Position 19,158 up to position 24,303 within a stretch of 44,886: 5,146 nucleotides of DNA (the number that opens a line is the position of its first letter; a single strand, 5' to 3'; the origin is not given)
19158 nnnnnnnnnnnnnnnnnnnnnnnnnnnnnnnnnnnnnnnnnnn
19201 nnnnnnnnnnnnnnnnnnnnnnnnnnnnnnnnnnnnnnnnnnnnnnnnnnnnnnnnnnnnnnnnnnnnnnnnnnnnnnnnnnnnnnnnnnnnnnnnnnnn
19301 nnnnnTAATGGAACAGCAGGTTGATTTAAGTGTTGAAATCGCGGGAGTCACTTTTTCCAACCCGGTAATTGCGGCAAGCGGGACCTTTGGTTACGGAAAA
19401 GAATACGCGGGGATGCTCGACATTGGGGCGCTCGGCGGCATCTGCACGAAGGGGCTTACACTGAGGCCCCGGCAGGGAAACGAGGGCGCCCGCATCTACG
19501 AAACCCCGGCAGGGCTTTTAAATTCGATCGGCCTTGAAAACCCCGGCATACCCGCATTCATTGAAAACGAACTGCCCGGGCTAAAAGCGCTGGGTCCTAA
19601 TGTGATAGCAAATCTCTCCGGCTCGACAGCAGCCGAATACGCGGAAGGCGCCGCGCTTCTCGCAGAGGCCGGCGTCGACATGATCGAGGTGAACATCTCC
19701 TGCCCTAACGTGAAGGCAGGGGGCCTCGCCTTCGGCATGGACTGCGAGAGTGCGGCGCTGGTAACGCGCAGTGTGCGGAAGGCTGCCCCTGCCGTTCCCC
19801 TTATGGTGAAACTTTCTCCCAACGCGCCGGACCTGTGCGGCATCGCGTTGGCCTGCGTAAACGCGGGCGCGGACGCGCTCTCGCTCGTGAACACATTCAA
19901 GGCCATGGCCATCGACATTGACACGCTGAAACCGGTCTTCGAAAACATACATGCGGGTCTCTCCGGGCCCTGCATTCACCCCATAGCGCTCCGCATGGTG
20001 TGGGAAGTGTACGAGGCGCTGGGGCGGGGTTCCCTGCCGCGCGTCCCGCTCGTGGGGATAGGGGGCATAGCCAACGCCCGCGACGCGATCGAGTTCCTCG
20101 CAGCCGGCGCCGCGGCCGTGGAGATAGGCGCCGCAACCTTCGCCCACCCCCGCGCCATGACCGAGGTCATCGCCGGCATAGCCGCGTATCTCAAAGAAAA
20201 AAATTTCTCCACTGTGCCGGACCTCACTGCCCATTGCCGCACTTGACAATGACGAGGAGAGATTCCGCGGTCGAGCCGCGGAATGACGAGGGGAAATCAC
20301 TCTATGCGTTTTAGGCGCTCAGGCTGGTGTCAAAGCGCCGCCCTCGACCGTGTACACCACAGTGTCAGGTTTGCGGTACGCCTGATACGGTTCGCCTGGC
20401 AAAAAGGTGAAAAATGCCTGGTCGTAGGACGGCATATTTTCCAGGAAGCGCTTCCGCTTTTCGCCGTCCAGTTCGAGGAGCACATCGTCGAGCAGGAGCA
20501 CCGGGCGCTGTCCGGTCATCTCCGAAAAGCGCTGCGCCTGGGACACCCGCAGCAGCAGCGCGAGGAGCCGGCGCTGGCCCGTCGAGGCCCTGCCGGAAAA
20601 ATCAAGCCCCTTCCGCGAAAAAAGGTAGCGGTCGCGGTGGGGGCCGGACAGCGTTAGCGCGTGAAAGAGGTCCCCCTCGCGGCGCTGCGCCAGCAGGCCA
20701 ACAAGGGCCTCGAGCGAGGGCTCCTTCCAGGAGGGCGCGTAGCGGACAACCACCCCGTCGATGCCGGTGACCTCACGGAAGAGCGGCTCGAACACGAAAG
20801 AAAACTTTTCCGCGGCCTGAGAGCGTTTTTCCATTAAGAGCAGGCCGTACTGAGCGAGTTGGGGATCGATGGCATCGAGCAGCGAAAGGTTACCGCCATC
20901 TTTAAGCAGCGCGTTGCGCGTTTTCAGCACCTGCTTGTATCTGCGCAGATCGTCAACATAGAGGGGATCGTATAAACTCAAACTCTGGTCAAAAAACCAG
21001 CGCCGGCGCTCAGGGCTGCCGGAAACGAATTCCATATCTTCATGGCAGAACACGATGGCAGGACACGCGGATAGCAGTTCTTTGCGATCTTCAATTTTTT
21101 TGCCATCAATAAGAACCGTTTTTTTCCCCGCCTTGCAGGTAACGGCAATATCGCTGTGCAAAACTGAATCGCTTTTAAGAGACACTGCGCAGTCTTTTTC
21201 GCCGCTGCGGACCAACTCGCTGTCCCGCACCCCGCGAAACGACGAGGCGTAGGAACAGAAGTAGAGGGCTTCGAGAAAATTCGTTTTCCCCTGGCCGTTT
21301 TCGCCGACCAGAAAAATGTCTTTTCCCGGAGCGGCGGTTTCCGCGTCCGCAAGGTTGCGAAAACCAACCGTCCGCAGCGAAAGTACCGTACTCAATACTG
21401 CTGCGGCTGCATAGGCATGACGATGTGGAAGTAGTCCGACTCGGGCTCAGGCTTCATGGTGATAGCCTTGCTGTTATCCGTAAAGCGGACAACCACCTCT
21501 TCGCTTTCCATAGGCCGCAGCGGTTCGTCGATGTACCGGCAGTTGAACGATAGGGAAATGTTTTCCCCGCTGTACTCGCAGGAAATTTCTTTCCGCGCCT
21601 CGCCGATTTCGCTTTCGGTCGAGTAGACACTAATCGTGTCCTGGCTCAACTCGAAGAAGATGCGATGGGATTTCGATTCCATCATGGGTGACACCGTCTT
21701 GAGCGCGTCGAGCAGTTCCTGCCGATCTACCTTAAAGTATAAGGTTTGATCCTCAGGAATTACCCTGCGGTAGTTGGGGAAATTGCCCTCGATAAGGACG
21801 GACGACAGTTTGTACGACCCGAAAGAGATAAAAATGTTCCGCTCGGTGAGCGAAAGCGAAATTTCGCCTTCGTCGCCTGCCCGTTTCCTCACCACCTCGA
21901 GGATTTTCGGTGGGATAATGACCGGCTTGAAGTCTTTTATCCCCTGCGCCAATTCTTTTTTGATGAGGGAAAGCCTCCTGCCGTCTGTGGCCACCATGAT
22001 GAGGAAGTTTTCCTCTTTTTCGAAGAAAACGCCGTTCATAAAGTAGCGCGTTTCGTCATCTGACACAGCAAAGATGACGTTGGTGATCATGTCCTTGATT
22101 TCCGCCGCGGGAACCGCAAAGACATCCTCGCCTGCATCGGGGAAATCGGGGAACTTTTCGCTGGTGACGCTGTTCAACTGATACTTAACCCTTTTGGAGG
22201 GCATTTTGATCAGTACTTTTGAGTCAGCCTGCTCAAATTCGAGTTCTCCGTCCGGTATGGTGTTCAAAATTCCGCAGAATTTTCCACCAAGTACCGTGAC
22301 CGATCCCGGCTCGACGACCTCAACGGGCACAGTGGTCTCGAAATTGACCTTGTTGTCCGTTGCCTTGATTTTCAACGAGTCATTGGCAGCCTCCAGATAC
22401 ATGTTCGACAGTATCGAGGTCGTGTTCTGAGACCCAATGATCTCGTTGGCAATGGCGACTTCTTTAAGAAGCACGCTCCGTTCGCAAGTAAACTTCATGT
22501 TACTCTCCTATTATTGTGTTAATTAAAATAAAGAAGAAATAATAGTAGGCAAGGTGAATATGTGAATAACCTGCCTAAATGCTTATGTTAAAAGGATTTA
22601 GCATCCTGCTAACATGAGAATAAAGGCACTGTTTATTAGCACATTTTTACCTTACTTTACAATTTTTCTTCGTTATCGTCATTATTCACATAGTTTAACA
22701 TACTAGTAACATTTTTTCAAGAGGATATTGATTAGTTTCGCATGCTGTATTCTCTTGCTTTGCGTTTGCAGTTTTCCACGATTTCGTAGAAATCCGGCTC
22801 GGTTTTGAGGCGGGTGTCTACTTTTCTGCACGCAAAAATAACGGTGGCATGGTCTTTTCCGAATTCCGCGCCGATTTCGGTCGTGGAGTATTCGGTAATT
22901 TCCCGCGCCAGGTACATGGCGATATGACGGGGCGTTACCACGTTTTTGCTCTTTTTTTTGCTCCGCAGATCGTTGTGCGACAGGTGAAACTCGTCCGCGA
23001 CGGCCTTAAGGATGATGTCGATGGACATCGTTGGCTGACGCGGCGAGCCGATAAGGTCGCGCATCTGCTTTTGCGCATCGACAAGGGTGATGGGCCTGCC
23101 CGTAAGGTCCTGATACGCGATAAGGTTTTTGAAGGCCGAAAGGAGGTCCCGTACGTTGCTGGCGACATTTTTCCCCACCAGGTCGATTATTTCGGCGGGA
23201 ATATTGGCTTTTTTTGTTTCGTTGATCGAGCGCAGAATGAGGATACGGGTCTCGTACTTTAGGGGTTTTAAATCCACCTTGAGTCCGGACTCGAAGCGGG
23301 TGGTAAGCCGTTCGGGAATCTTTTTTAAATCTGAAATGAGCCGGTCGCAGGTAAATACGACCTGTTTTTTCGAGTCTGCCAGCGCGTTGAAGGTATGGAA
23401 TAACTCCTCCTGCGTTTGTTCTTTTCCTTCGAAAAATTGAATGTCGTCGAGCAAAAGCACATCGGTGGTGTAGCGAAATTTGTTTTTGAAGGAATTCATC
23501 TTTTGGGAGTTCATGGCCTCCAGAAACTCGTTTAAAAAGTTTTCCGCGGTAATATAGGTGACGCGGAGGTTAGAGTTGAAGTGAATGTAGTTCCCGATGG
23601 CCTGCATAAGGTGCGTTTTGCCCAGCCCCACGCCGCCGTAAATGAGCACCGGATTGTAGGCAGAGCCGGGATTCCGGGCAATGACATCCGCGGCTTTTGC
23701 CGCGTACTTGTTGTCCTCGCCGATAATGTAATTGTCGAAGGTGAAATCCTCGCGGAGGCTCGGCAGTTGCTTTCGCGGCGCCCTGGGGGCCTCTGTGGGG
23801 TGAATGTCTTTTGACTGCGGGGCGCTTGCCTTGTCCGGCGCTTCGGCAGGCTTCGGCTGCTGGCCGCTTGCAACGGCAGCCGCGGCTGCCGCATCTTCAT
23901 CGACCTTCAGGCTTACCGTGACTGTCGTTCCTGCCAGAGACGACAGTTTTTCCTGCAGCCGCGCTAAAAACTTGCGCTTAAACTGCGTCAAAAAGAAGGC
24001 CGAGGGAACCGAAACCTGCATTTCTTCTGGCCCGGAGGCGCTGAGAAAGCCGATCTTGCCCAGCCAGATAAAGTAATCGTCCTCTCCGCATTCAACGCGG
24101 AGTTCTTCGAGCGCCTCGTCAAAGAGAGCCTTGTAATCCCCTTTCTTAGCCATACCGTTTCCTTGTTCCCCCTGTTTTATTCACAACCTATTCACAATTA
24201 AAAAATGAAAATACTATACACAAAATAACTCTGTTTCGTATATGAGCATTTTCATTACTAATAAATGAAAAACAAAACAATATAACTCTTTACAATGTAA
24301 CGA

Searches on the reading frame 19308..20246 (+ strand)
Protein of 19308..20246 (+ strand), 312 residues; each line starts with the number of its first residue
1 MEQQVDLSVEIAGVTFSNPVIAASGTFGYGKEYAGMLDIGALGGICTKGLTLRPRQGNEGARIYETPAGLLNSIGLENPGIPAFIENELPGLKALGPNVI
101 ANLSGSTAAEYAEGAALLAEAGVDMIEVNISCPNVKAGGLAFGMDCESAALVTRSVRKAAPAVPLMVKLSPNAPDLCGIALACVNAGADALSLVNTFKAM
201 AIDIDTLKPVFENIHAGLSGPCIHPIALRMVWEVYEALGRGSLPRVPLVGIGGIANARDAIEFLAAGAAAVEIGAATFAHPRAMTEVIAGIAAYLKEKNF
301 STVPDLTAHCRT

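Call 53: search_protein_families(library=pfam, proteins=[window:19308-20246:+], max_evalue=0.001)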
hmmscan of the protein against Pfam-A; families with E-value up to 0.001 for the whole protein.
window:19308-20246:+ (312 aa): 2 families
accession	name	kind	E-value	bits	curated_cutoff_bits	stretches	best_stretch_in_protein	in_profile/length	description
PF01180.27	DHO_dh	-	4.2e-68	230.1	27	1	7-294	2-290/291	Dihydroorotate dehydrogenase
PF01207.24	Dus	-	0.00013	21.7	20.4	0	101-170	58-130/311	Dihydrouridine synthase (Dus)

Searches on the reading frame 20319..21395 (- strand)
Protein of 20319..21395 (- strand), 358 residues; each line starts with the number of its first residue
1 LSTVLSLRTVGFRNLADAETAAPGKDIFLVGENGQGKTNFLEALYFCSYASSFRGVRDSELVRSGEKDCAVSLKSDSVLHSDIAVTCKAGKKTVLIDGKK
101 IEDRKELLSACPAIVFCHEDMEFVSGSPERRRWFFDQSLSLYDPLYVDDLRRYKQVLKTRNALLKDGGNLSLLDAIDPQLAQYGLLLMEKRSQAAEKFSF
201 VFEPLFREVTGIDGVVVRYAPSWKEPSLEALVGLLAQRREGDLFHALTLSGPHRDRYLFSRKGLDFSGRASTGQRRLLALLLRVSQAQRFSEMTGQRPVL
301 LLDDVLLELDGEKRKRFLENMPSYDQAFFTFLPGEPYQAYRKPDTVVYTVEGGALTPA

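Call 53: search_protein_families(library=pfam, proteins=[window:20319-21395:-], max_evalue=0.001)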
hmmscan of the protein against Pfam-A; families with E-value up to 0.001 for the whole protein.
window:20319-21395:- (358 aa): 2 families
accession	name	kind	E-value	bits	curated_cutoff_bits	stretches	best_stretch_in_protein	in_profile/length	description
PF02463.25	SMC_N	-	3.3e-14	53.3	40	1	6-323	4-185/220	RecF/RecN/SMC N terminal domain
PF13304.12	AAA_21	-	3.6e-07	31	27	1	28-64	3-37/304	AAA domain, putative AbiEii toxin, Type IV TA system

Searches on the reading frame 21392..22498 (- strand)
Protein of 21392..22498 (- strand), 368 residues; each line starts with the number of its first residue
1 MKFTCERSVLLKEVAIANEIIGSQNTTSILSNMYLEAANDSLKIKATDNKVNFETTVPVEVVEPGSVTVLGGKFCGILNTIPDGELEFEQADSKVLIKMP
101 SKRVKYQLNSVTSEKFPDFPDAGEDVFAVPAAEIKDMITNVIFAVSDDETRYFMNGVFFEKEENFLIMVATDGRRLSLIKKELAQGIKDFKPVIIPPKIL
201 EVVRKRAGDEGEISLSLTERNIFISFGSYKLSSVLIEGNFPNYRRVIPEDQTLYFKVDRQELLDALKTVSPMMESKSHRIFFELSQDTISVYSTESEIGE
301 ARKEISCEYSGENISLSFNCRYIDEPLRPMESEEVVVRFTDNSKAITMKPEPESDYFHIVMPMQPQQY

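Call 53: search_protein_families(library=pfam, proteins=[window:21392-22498:-], max_evalue=0.001)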
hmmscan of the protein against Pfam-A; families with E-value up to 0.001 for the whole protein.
window:21392-22498:- (368 aa): 3 families
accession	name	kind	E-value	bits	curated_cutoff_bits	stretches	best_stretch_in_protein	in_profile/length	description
PF00712.24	DNA_pol3_beta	-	1.5e-29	103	24.4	1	1-119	1-119/120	DNA polymerase III beta subunit, N-terminal domain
PF02767.21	DNA_pol3_beta_2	-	1.5e-27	96.6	27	1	129-242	2-116/116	DNA polymerase III beta subunit, central domain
PF02768.20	DNA_pol3_beta_3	-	8e-21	74.5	27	1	244-363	1-120/121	DNA polymerase III beta subunit, C-terminal domain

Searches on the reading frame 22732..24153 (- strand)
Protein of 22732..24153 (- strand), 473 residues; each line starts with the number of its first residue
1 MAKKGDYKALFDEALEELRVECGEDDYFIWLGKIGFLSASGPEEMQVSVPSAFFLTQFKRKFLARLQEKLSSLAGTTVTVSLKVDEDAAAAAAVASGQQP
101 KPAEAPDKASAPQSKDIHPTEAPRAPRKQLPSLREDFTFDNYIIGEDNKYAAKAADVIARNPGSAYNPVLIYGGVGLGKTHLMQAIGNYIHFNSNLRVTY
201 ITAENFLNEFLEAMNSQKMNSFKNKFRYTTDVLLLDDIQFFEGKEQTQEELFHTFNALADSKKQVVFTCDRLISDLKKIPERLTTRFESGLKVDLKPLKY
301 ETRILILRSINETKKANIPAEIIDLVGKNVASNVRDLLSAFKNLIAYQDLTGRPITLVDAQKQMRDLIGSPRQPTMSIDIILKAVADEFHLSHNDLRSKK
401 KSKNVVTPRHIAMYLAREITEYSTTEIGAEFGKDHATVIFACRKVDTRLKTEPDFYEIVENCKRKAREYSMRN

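Call 53: search_protein_families(library=pfam, proteins=[window:22732-24153:-], max_evalue=0.001)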
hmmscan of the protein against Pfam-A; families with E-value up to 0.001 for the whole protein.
window:22732-24153:- (473 aa): 8 families
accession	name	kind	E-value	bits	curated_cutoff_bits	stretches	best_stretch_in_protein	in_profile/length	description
PF00308.24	Bac_DnaA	-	2.4e-62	210.3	23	1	133-294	1-162/162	Bacterial DnaA ATPAse domain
PF08299.17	Bac_DnaA_C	-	3.4e-27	94.7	31.5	1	378-445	1-69/69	Bacterial dnaA protein helix-turn-helix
PF00004.35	AAA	-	3.5e-08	34.4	21.2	1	169-293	1-129/131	ATPase family associated with various cellular activities (AAA)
PF01695.23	IstB_IS21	-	2.6e-07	30.8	24.1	1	169-271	95-194/238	IstB-like ATP binding protein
PF13173.12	AAA_14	-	1e-05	26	27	1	167-300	3-125/129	AAA domain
PF11638.13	DnaA_N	-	0.00013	22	24.6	1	9-70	2-63/65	DnaA N-terminal domain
PF01637.24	ATPase_2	-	0.00023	21.5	33.2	0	165-270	19-117/225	ATPase domain predominantly from Archaea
PF13401.12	AAA_22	-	0.00059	20.6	27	0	213-265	70-116/130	AAA domain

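Call 57: list_cluster_members(proteins=[window:22732-24153:-, window:21392-22498:-, P0122, P0002])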
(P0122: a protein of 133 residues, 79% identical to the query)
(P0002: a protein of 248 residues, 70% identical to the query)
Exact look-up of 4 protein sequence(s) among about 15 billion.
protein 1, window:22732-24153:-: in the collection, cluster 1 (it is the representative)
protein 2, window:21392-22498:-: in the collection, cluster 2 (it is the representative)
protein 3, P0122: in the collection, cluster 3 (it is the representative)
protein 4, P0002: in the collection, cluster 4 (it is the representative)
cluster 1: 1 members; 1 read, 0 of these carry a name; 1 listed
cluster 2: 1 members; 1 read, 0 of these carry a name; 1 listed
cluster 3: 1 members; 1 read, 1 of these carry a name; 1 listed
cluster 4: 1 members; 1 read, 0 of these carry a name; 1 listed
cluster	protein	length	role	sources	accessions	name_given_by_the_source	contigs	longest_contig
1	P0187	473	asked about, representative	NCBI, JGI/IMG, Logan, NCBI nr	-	-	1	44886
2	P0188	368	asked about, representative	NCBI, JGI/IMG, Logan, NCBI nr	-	-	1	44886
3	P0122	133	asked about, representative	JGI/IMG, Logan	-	hypothetical protein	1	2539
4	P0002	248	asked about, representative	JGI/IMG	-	-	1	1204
